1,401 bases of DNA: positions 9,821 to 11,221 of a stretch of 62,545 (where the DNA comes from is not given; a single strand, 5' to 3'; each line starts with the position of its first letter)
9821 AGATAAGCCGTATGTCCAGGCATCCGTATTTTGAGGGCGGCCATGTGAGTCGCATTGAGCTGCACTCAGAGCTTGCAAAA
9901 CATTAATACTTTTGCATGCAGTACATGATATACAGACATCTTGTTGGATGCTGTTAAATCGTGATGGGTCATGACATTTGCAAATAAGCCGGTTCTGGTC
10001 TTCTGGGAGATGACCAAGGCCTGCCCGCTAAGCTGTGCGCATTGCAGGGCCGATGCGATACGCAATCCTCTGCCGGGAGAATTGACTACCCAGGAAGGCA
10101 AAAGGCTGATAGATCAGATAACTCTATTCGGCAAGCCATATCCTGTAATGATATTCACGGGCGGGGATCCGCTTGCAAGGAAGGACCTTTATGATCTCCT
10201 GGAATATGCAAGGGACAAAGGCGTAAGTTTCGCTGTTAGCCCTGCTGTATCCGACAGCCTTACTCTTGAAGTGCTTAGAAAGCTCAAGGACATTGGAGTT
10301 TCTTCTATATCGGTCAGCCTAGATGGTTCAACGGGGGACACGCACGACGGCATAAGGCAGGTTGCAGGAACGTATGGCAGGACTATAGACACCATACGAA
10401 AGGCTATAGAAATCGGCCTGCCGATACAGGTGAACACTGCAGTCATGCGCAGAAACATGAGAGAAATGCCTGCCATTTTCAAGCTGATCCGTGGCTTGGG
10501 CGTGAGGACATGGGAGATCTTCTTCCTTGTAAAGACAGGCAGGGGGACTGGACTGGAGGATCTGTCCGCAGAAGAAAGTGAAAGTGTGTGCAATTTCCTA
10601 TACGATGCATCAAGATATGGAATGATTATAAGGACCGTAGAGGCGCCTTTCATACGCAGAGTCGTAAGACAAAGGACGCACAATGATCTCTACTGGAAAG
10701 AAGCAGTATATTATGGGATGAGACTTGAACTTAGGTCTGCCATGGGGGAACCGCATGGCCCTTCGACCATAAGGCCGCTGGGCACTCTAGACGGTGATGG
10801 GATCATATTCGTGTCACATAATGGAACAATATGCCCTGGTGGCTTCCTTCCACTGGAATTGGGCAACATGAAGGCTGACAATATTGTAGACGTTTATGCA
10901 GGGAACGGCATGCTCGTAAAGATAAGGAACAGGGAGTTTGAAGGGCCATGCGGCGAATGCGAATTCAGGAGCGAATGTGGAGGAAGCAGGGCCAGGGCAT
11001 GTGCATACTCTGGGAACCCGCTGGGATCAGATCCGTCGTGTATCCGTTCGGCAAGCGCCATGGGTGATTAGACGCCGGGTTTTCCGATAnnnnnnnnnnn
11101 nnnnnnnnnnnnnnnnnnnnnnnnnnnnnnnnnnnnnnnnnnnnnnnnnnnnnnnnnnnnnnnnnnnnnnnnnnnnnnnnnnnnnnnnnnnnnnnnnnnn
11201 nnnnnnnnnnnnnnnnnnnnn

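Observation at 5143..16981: Bacterial-style coproporphyrin-dependent haem gene set clustered in an archaeal genome, together with an AhbD-like radical SAM enzyme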

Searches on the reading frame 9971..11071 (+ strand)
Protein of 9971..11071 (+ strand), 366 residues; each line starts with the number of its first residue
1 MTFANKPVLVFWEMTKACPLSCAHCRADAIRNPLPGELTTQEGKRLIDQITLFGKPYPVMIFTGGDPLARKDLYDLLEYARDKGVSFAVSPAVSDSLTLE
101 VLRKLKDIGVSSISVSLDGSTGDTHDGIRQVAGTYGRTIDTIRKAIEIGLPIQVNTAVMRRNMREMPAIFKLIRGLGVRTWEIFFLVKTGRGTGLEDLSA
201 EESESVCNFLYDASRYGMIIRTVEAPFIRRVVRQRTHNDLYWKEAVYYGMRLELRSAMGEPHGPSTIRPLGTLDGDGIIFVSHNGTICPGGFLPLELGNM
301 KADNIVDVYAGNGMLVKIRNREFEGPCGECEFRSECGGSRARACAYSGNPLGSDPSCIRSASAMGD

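Call 3: search_protein_families(library=pfam, proteins=[window:9971-11071:+], max_evalue=0.01)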
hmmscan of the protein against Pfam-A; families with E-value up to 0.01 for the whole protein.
window:9971-11071:+ (366 aa): 2 families
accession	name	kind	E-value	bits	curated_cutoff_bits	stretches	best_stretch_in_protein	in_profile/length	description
PF04055.27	Radical_SAM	-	1.4e-21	77.8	29.5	1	13-173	2-166/166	Radical SAM superfamily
PF13353.11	Fer4_12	-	0.00028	21.6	22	1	15-85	12-82/137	4Fe-4S single cluster domain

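Call 4: search_protein_families(library=ncbifam, proteins=[window:9971-11071:+], max_evalue=0.01)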
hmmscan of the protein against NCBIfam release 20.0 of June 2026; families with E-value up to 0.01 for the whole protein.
window:9971-11071:+ (366 aa): 57 families (the best 25 are shown)
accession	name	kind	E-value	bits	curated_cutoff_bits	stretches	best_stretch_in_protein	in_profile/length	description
TIGR04053.2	TIGR04053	equivalog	1e-137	459.3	395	1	2-358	2-363/366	TIGR04053 family radical SAM/SPASM domain-containing protein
TIGR04545.1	rSAM_ahbD_hemeb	equivalog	4.8e-81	272.8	500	1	9-358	1-336/339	heme b synthase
TIGR04055.1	rSAM_NirJ2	equivalog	4.3e-59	200.6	500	2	9-239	1-230/326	putative heme d1 biosynthesis radical SAM protein NirJ2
TIGR04546.1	rSAM_ahbC_deAc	equivalog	5.5e-49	167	650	1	5-358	37-384/390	12,18-didecarboxysiroheme deacetylase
TIGR04054.1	rSAM_NirJ1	equivalog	1.8e-44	151.9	650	1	7-358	35-381/387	putative heme d1 biosynthesis radical SAM protein NirJ1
TIGR04051.1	rSAM_NirJ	equivalog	4.7e-43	147.5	515.45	1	7-361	2-350/354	heme d1 biosynthesis radical SAM protein NirJ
TIGR04347.1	pseudo_SAM_Halo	equivalog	1.7e-42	146.1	525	2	6-204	37-230/390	TIGR04347 family pseudo-SAM/SPASM protein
NF045574.1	sacti_mat_StsB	exception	1.1e-29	103.6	625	1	9-193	97-276/466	StsB family radical SAM/SPASM domain sactipeptide maturase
TIGR03962.1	mycofact_rSAM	equivalog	4.8e-29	101.6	265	2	6-195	10-194/339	mycofactocin radical SAM maturase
TIGR03913.1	rad_SAM_trio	equivalog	8.2e-29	100.3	591.75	1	7-192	18-198/477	GDL motif peptide-associated radical SAM/SPASM maturase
TIGR04133.1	rSAM_w_lipo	hypoth_equivalog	1.5e-28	99.7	425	1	9-219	25-237/350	TIGR04133 family radical SAM/SPASM protein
TIGR02109.1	PQQ_syn_pqqE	equivalog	1.2e-27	96.8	381.35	2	5-183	4-179/358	pyrroloquinoline quinone biosynthesis protein PqqE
TIGR04340.1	rSAM_ACGX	hypoth_equivalog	9.1e-27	94.2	400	2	12-174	7-170/341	radical SAM/SPASM domain protein, ACGX system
TIGR04303.1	GeoRSP_rSAM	equivalog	2.1e-26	93.3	400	2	6-190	3-181/325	GeoRSP system radical SAM/SPASM protein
TIGR04251.1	SCM_rSAM_ScmF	equivalog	8.5e-26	91.2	400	1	10-196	6-192/353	SynChlorMet cassette radical SAM/SPASM protein ScmF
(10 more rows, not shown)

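Call 8: find_encoding_contigs(protein=window:9971-11071:+, flank=10000, max_places=6)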
Protein window:9971-11071:+ (366 aa): 20 contigs read that carry it; 6 places shown.
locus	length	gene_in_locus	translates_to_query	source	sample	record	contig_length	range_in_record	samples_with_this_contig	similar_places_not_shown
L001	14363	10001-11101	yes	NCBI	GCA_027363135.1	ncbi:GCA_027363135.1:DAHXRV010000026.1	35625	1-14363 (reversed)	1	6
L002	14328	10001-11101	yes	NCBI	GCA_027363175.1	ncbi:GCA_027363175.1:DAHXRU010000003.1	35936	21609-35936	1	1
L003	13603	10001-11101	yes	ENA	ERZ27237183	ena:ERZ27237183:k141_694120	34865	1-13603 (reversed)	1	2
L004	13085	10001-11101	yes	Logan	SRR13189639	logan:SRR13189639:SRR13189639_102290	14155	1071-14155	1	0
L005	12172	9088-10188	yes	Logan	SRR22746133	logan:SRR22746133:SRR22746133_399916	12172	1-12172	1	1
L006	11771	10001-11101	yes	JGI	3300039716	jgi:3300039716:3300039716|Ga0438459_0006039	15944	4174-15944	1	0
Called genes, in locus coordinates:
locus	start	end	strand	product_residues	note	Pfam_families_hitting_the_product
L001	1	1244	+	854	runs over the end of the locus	PF07719:TPR_2 (faint), PF13414:TPR_11 (weak), PF13432:TPR_16 (weak), PF25575:TPR_BSK1_C (weak), PF00515:TPR_1 (weak), PF14890:Intein_splicing, PF14528:LAGLIDADG_3, PF00004:AAA, +6 more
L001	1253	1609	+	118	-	-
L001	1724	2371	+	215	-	-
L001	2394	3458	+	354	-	PF05559:DUF763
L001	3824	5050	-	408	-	PF00155:Aminotran_1_2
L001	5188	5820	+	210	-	PF06778:Chlor_dismutase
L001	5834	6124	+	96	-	PF03992:ABM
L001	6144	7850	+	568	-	PF01379:Porphobil_deam, PF03900:Porphobil_deamC, PF02602:HEM4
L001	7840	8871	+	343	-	PF01208:URO-D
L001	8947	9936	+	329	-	PF05201:GlutR_N, PF01488:Shikimate_DH, PF03807:F420_oxidored (weak)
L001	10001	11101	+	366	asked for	PF04055:Radical_SAM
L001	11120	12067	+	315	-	PF00490:ALAD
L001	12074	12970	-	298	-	PF00762:Ferrochelatase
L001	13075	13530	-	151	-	PF07282:Cas12f1-like_TNB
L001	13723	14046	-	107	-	-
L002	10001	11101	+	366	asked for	PF04055:Radical_SAM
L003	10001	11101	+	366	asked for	PF04055:Radical_SAM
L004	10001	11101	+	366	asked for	PF04055:Radical_SAM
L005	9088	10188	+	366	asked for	PF04055:Radical_SAM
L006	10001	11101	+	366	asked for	PF04055:Radical_SAM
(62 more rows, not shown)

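Call 21: find_homologous_proteins(query=window:9971-11071:+, max_evalue=1e-20)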
Query window:9971-11071:+ (366 aa): 6435 proteins with E <= 1e-20 among 8000 candidates; the best 120 are listed.
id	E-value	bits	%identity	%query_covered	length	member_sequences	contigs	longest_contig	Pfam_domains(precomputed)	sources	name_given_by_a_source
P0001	2.6e-248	841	100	100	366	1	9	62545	PF04055.28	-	-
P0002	2.4e-172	591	70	99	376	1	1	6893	PF04055.28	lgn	-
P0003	1.4e-166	572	67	98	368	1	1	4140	PF04055.28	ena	-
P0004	1.2e-164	566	66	99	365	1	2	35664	PF04055.28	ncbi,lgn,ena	-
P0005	9.9e-163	560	65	99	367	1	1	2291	PF04055.28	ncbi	-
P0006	3.3e-159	548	64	100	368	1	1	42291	PF04055.28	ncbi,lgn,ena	-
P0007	4.4e-158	545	64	100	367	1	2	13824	PF04055.28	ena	-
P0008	1.6e-155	536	64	98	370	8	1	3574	PF04055.28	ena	-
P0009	1.2e-153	530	63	98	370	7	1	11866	PF04055.28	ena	-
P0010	1.1e-149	517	60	99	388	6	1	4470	PF04055.28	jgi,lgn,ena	-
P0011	1.2e-149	517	62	98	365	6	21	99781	PF04055.28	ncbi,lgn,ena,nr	ncbi:MAG: TIGR04053 family radical SAM/SPASM domain-containing protein [Candidatus Parvarchaeota arc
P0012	1.9e-149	516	63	97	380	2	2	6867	PF04055.28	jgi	-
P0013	6.8e-148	511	60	97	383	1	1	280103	PF04055.28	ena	-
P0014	1.2e-147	510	59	99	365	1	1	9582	PF04055.28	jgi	jgi:AdoMet-dependent heme synthase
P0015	1.4e-146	507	61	99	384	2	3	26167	PF04055.28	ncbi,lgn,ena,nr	ncbi:MAG: TIGR04053 family radical SAM/SPASM domain-containing protein [Nitrososphaerota archaeon]|n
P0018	3.8e-146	505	59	98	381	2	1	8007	PF04055.28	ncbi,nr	ncbi:MAG: TIGR04053 family radical SAM/SPASM domain-containing protein [Thaumarchaeota archaeon]|nr:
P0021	7.9e-145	501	59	98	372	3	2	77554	PF04055.28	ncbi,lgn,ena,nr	ncbi:MAG TPA: TIGR04053 family radical SAM/SPASM domain-containing protein [Nitrososphaerales archae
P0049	5.3e-141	488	60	98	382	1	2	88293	PF04055.28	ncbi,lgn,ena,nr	ncbi:MAG: TIGR04053 family radical SAM/SPASM domain-containing protein [Nitrososphaerota archaeon]|n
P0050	1.1e-140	487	59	97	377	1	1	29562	PF04055.28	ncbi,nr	ncbi:MAG: TIGR04053 family radical SAM/SPASM domain-containing protein [Candidatus Marsarchaeota arc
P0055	1.5e-140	487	59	98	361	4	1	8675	PF04055.28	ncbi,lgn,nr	ncbi:MAG: TIGR04053 family radical SAM/SPASM domain-containing protein [archaeon]|nr:TIGR04053 famil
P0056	1.6e-140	487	59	99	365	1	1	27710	PF04055.28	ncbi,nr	ncbi:MAG: TIGR04053 family radical SAM/SPASM domain-containing protein [Thaumarchaeota archaeon]|nr:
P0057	1.8e-140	487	59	97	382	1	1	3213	PF04055.28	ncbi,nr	ncbi:MAG: TIGR04053 family radical SAM/SPASM domain-containing protein [Nitrososphaerota archaeon]|n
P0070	1.3e-139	484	59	98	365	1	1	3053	PF04055.28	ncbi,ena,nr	ncbi:MAG: TIGR04053 family radical SAM/SPASM domain-containing protein [Thaumarchaeota archaeon]|nr:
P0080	4.9e-139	482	59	98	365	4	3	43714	PF04055.28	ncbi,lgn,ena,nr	ncbi:MAG: TIGR04053 family radical SAM/SPASM domain-containing protein [Nitrososphaerota archaeon]|n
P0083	6.6e-139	481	57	99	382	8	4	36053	PF04055.28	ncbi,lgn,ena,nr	ncbi:MAG: TIGR04053 family radical SAM/SPASM domain-containing protein [Candidatus Marsarchaeota arc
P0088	3.5e-138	479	58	99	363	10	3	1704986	PF04055.28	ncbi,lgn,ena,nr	ncbi:MAG: TIGR04053 family radical SAM/SPASM domain-containing protein [Nitrososphaerota archaeon]|n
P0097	6.7e-138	478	58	97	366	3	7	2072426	PF04055.28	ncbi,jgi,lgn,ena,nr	ncbi:MAG: TIGR04053 family radical SAM/SPASM domain-containing protein [Nitrososphaerota archaeon]|n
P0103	1.3e-137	477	59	99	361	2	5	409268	PF04055.28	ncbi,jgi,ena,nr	ncbi:MAG: TIGR04053 family radical SAM/SPASM domain-containing protein [Nitrososphaerota archaeon]|j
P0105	1.9e-137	477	59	97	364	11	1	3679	PF04055.28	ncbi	ncbi:MAG: TIGR04053 family radical SAM/SPASM domain-containing protein [Nitrososphaerales archaeon]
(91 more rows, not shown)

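Call 23: find_encoding_contigs(protein=P0006, flank=10000, max_places=2)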
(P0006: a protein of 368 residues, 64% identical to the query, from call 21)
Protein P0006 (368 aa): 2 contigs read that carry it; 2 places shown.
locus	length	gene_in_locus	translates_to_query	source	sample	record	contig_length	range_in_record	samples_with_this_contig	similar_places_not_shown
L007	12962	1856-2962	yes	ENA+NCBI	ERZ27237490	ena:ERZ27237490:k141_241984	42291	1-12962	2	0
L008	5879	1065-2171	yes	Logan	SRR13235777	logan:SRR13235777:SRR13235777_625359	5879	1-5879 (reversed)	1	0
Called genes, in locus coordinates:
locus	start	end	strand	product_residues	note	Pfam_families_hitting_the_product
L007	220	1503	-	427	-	PF00155:Aminotran_1_2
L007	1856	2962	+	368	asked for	PF04055:Radical_SAM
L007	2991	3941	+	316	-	PF00490:ALAD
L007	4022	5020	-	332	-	PF00762:Ferrochelatase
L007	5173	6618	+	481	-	PF00033:Cytochrome_B (weak), PF13631:Cytochrom_B_N_2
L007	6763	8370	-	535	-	PF01541:GIY-YIG, PF27096:UvrC_M, PF22920:UvrC_RNaseH, PF08459:UvrC_RNaseH_dom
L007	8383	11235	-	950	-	PF00005:ABC_tran (faint), PF02463:SMC_N (faint), PF03193:RsgA_GTPase (faint), PF13191:AAA_16 (faint), PF13555:AAA_29 (faint), PF20703:nSTAND1 (faint), PF17760:UvrA_inter, PF17755:UvrA_DNA-bind, +1 more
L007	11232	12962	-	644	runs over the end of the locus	PF00270:DEAD (weak), PF04851:ResIII, PF17757:UvrB_inter, PF27431:UvrB_3rd, PF00271:Helicase_C, PF12344:UvrB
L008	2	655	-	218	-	?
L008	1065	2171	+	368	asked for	PF04055:Radical_SAM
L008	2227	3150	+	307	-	PF00490:ALAD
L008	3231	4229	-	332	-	PF00762:Ferrochelatase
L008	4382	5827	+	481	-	PF00033:Cytochrome_B (weak), PF13631:Cytochrom_B_N_2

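Call 24: find_encoding_contigs(protein=P0011, flank=10000, max_places=2)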
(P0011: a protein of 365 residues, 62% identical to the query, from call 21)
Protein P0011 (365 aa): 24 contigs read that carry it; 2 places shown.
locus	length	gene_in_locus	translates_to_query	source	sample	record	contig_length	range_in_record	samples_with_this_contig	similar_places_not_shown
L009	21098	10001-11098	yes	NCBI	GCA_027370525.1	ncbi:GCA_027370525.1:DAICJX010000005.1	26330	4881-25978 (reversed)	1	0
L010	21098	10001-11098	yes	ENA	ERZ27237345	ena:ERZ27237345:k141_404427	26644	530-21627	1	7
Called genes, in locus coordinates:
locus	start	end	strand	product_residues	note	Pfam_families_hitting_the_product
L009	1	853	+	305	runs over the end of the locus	-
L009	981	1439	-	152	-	PF08719:NADAR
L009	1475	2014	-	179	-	PF13534:Fer4_17 (faint), PF14697:Fer4_21 (weak), PF13237:Fer4_10, PF00037:Fer4, PF12837:Fer4_6 (weak), PF12838:Fer4_7, PF13187:Fer4_9, PF00037:Fer4 (weak), +4 more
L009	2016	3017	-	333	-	PF00146:NADHdh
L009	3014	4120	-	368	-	PF00346:Complex1_49kDa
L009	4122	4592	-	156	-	PF00329:Complex1_30kDa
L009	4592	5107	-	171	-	PF01058:Oxidored_q6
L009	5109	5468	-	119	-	PF00507:Oxidored_q4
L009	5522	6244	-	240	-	-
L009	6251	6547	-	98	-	-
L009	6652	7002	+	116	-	-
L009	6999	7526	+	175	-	PF01923:Cob_adeno_trans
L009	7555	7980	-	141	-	PF00252:Ribosomal_L16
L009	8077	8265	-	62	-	-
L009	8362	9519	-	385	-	PF00962:A_deaminase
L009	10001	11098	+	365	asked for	PF04055:Radical_SAM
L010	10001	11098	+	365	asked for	PF04055:Radical_SAM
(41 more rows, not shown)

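Call 25: find_encoding_contigs(protein=P0004, flank=10000, max_places=2)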
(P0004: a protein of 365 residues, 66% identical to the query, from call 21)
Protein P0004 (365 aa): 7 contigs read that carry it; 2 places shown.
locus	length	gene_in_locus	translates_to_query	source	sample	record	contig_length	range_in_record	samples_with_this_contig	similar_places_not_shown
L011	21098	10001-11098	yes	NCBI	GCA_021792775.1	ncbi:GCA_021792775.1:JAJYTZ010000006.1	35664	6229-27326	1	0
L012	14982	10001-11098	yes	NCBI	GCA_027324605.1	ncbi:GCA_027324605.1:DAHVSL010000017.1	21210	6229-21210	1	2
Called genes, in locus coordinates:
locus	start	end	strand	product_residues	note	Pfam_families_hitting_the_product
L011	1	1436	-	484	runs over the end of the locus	PF00750:tRNA-synt_1d (weak), PF01406:tRNA-synt_1e, PF09334:tRNA-synt_1g (faint), PF09190:DALR_2, PF23493:CysS_C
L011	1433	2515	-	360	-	-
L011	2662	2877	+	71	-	-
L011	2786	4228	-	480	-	PF00344:SecY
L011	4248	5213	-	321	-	-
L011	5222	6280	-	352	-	PF06053:DUF929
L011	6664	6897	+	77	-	-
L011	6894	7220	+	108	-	PF01850:PIN (faint)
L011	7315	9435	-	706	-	PF04945:YHS, PF00122:E1-E2_ATPase, PF00702:Hydrolase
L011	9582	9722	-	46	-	PF04945:YHS, PF24273:TRASH_HVO_1752_C (weak)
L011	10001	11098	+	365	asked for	PF04055:Radical_SAM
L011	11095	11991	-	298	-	PF00762:Ferrochelatase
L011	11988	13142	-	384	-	PF00762:Ferrochelatase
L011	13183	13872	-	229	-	PF01987:AIM24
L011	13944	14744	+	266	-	PF01026:TatD_DNase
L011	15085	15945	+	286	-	PF13385:Laminin_G_3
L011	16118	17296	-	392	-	PF13173:AAA_14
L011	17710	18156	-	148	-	-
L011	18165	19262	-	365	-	PF03193:RsgA_GTPase (faint), PF01926:MMR_HSR1, PF02421:FeoB_N, PF16897:MMR_HSR1_Xtn, PF02824:TGS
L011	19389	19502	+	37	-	-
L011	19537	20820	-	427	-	PF02881:SRP54_N, PF00448:SRP54, PF02978:SRP_SPB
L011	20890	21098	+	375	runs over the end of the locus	PF13439:Glyco_transf_4, PF00534:Glycos_transf_1, PF13692:Glyco_trans_1_4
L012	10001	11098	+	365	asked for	PF04055:Radical_SAM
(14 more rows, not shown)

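Call 56: find_encoding_contigs(protein=P0097, flank=10000, max_places=2)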
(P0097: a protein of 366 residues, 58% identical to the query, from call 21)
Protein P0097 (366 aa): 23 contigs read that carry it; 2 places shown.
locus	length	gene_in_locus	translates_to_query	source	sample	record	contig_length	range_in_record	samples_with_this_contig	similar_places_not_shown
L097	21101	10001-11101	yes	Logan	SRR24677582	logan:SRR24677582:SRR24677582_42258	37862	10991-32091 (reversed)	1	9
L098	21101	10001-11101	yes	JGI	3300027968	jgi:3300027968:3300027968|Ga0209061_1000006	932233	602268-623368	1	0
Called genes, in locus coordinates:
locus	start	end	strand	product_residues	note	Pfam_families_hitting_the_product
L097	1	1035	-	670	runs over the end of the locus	PF04185:Phosphoesterase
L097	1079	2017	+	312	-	PF00106:adh_short (weak), PF01073:3Beta_HSD, PF01370:Epimerase, PF02719:Polysacc_synt_2, PF04321:RmlD_sub_bind, PF05368:NmrA (weak), PF13460:NAD_binding_10, PF16363:GDP_Man_Dehyd, +1 more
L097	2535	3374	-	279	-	PF01828:Peptidase_A4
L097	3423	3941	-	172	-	PF02830:V4R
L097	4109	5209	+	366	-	PF13404:HTH_AsnC-type (faint), PF13412:HTH_24 (faint)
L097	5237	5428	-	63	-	-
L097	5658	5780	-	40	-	-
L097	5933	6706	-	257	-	PF02830:V4R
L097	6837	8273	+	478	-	PF18458:XPB_DRD, PF04851:ResIII, PF00270:DEAD, PF16203:ERCC3_RAD25_C, PF00271:Helicase_C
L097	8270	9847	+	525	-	PF05626:DUF790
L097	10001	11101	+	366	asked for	PF04055:Radical_SAM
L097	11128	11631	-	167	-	PF05425:CopD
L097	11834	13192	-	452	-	-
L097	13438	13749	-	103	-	PF01910:Thiamine_BP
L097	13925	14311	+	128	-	-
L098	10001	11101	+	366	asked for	PF04055:Radical_SAM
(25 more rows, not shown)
